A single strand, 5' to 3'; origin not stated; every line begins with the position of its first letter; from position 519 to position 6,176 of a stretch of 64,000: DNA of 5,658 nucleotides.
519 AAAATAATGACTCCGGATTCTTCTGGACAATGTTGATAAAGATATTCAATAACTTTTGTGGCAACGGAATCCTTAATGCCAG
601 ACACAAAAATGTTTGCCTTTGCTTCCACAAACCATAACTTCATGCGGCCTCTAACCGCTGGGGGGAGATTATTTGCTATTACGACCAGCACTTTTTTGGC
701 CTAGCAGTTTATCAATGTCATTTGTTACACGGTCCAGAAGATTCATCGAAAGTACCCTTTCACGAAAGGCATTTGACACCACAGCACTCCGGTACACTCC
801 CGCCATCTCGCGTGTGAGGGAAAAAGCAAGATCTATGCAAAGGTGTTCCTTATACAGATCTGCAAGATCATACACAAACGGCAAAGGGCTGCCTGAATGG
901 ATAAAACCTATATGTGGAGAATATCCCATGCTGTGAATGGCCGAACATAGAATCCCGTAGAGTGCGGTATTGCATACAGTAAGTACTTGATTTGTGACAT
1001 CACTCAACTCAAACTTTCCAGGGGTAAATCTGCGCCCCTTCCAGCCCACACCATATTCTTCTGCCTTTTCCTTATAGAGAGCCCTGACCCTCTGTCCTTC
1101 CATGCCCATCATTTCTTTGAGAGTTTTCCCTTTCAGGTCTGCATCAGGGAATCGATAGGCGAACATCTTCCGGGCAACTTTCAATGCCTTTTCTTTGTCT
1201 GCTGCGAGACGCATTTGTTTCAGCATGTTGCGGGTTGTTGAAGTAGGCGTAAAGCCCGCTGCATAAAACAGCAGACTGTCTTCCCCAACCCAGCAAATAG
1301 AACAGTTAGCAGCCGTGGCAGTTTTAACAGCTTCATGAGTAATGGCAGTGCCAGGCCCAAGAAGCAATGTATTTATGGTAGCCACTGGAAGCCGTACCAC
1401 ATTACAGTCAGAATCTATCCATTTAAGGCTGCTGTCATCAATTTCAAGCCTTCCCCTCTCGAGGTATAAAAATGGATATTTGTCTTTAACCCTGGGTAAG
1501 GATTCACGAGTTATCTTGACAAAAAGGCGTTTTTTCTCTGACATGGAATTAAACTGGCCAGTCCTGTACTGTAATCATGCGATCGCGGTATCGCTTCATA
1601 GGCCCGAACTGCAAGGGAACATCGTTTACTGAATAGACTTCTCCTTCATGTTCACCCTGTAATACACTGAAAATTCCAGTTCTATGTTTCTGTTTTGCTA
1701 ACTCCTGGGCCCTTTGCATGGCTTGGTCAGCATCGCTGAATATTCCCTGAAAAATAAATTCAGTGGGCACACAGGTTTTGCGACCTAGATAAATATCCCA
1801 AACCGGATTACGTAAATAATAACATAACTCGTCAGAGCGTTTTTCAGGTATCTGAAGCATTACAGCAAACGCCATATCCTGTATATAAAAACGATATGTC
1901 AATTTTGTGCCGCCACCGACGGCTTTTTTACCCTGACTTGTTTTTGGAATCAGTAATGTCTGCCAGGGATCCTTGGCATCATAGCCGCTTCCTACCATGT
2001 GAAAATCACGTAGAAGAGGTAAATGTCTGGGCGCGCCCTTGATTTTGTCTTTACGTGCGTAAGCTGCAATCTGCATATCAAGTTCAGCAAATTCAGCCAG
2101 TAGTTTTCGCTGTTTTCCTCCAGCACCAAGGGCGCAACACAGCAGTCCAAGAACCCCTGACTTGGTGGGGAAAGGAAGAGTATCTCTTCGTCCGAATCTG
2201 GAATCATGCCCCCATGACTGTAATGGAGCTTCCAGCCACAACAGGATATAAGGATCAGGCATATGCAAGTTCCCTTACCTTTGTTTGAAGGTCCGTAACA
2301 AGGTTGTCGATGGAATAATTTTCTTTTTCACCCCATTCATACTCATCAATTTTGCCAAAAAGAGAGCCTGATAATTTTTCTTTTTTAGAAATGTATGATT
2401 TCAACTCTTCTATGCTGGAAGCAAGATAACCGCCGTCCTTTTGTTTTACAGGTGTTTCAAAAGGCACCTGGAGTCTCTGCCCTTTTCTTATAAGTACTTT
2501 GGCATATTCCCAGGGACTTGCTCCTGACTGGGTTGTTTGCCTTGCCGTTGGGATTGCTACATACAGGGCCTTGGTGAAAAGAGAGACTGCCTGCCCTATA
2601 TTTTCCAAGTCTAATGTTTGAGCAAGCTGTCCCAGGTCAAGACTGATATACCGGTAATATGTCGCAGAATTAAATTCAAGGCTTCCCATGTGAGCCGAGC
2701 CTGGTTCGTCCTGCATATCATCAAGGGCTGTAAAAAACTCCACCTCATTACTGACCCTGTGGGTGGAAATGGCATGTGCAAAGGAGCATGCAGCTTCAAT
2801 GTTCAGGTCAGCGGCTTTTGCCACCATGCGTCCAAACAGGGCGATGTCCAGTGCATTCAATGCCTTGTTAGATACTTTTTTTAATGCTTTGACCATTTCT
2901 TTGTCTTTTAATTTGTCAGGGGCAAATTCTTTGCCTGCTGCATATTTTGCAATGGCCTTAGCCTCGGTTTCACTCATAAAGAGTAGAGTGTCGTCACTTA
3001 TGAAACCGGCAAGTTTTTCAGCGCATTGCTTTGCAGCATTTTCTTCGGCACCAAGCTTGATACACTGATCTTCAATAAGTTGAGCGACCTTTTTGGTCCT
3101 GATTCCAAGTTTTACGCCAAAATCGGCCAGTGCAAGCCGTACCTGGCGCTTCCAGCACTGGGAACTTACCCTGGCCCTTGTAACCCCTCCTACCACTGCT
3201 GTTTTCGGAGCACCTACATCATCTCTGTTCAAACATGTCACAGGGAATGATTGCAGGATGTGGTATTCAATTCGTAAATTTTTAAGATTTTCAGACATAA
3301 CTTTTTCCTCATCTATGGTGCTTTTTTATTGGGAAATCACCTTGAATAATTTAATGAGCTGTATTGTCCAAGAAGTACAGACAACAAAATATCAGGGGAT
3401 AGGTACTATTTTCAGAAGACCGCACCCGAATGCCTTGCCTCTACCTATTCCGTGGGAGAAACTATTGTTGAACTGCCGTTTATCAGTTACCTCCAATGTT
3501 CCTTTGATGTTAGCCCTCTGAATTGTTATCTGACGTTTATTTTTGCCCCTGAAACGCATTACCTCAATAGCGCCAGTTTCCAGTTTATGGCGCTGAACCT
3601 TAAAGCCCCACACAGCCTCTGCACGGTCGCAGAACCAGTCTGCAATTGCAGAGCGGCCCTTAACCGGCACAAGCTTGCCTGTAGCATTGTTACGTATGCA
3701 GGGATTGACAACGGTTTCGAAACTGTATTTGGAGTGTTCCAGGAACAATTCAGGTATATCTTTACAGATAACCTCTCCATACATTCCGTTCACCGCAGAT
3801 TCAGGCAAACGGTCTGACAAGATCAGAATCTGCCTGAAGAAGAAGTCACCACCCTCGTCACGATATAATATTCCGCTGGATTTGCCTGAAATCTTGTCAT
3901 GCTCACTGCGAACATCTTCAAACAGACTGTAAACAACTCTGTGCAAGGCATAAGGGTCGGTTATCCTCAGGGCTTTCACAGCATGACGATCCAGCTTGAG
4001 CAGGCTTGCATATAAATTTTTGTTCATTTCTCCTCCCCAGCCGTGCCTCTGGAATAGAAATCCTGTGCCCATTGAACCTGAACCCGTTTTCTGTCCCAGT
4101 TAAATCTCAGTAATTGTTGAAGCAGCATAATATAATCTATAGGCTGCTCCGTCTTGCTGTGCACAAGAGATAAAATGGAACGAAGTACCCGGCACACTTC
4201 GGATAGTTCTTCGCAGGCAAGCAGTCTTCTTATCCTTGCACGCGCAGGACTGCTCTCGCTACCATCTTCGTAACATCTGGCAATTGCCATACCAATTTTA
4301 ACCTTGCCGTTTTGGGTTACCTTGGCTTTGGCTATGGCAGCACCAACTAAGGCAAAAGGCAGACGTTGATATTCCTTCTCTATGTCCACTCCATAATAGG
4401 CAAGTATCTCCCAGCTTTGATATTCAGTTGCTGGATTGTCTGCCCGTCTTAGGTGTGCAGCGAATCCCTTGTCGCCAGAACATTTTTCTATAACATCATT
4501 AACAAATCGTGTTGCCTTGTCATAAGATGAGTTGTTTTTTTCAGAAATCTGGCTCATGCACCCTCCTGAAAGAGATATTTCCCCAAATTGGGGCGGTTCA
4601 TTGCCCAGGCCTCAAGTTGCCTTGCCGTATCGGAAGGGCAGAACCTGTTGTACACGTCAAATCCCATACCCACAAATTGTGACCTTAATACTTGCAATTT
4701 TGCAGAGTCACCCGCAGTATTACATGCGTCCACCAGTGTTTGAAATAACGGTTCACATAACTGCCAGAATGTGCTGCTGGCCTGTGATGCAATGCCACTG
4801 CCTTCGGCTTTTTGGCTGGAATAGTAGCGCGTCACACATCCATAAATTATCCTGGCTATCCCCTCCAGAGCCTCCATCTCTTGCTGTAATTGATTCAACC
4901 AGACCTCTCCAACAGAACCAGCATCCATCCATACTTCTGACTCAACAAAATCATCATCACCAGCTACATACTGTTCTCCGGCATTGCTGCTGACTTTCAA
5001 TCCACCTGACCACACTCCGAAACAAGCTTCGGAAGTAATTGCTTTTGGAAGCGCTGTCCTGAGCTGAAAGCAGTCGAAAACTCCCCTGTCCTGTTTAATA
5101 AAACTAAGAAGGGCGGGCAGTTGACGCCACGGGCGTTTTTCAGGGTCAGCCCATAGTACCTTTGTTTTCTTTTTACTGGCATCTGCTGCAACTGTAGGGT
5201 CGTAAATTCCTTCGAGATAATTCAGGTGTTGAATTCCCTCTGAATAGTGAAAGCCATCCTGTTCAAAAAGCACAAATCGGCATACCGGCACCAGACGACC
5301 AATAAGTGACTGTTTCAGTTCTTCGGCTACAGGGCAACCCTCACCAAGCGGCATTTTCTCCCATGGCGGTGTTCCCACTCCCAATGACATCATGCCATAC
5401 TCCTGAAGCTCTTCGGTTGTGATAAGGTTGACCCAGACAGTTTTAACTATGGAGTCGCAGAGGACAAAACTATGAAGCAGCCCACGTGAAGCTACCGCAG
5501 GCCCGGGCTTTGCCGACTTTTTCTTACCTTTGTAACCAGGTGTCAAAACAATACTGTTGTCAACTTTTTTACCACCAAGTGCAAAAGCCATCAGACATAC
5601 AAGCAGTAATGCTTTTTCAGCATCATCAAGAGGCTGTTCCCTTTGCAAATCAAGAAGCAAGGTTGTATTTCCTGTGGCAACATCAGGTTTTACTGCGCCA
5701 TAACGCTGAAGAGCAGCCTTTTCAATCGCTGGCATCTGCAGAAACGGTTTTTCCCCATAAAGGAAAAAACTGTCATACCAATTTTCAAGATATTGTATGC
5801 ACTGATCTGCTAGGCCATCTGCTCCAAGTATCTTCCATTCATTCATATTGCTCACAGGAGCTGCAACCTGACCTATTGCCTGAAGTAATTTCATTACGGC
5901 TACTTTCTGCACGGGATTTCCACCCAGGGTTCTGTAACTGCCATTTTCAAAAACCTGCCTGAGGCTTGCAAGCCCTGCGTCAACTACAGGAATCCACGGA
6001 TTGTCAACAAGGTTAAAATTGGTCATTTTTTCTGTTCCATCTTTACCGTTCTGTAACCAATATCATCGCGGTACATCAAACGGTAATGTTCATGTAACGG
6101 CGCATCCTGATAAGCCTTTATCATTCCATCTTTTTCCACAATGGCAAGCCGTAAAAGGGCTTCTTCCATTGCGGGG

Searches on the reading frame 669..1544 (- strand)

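Call 33: search_protein_families(library=pfam, proteins=[window:669-1544:-], max_evalue=0.00001)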
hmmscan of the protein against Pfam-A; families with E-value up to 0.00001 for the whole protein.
window:669-1544:- (291 aa): 1 family
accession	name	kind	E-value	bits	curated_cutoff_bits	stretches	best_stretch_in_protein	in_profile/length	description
PF01867.21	Cas_Cas1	-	2.3e-16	60.2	22.3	1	140-245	146-251/283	CRISPR associated protein Cas1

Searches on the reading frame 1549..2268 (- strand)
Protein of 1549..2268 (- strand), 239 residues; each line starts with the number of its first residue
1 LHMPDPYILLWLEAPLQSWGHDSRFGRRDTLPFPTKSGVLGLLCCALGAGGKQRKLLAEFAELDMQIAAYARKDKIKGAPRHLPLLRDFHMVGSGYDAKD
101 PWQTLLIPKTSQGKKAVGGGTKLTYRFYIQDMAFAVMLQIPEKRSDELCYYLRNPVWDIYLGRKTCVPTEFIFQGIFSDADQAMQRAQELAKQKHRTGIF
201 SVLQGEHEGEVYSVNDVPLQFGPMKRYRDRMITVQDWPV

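Call 33: search_protein_families(library=pfam, proteins=[window:1549-2268:-], max_evalue=0.00001)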
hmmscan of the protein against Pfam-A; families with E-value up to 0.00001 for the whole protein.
window:1549-2268:- (239 aa): 1 family
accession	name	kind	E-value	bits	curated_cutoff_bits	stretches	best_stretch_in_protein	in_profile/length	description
PF09704.15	Cas_Cas5d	-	1e-39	137.2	23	1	7-231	1-213/217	CRISPR-associated protein (Cas_Cas5)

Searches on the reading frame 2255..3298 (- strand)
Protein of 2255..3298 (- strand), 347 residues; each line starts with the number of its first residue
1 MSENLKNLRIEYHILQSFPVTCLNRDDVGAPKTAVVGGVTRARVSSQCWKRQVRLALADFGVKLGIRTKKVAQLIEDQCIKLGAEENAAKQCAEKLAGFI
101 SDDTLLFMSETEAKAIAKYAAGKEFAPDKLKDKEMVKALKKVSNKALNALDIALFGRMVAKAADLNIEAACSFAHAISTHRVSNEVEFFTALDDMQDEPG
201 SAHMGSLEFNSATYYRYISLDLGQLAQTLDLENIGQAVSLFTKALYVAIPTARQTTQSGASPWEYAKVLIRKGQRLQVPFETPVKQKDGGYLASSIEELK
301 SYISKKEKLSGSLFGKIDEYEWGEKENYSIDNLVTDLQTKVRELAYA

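Call 33: search_protein_families(library=pfam, proteins=[window:2255-3298:-], max_evalue=0.00001)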
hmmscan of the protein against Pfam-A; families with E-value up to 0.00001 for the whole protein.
window:2255-3298:- (347 aa): 1 family
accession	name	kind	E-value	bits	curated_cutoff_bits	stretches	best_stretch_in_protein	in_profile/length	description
PF09344.15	Cas_CT1975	-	1.8e-95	321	26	1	10-308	1-321/361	CT1975-like protein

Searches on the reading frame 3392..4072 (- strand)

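Call 33: search_protein_families(library=pfam, proteins=[window:3392-4072:-], max_evalue=0.00001)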
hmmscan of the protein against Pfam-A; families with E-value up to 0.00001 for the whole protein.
window:3392-4072:- (226 aa): 1 family
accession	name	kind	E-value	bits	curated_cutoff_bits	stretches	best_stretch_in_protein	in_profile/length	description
PF08798.16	CRISPR_assoc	-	3.2e-32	113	25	1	20-224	1-223/223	CRISPR associated protein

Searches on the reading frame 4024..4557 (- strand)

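Call 33: search_protein_families(library=pfam, proteins=[window:4024-4557:-], max_evalue=0.00001)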
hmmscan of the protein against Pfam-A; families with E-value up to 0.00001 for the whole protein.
window:4024-4557:- (177 aa): 1 family
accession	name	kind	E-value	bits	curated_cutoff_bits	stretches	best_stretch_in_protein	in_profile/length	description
PF09485.15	CRISPR_Cse2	-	8.7e-20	72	24.6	1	34-168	3-137/137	CRISPR-associated protein Cse2 (CRISPR_cse2)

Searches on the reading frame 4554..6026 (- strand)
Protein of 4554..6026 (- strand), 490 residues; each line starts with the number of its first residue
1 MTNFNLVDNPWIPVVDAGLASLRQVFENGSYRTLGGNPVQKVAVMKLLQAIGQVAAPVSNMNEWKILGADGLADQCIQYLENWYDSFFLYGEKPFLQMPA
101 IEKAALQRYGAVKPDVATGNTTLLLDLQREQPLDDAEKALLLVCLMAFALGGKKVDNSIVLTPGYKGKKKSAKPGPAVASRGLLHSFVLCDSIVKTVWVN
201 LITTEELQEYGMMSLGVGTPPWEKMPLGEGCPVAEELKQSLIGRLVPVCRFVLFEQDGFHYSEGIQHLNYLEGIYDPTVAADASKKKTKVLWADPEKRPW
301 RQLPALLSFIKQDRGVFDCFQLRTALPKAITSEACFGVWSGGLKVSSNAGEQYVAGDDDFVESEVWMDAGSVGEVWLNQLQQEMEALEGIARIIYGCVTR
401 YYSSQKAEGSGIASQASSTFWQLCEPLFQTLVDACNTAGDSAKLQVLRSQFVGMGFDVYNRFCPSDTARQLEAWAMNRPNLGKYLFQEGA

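Call 33: search_protein_families(library=pfam, proteins=[window:4554-6026:-], max_evalue=0.00001)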
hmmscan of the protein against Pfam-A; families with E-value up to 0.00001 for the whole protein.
window:4554-6026:- (490 aa): 1 family
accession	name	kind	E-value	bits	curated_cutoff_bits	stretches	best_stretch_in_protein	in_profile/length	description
PF09481.15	CRISPR_Cse1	-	7.6e-48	164.2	24.7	1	5-440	1-430/450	CRISPR-associated protein Cse1 (CRISPR_cse1)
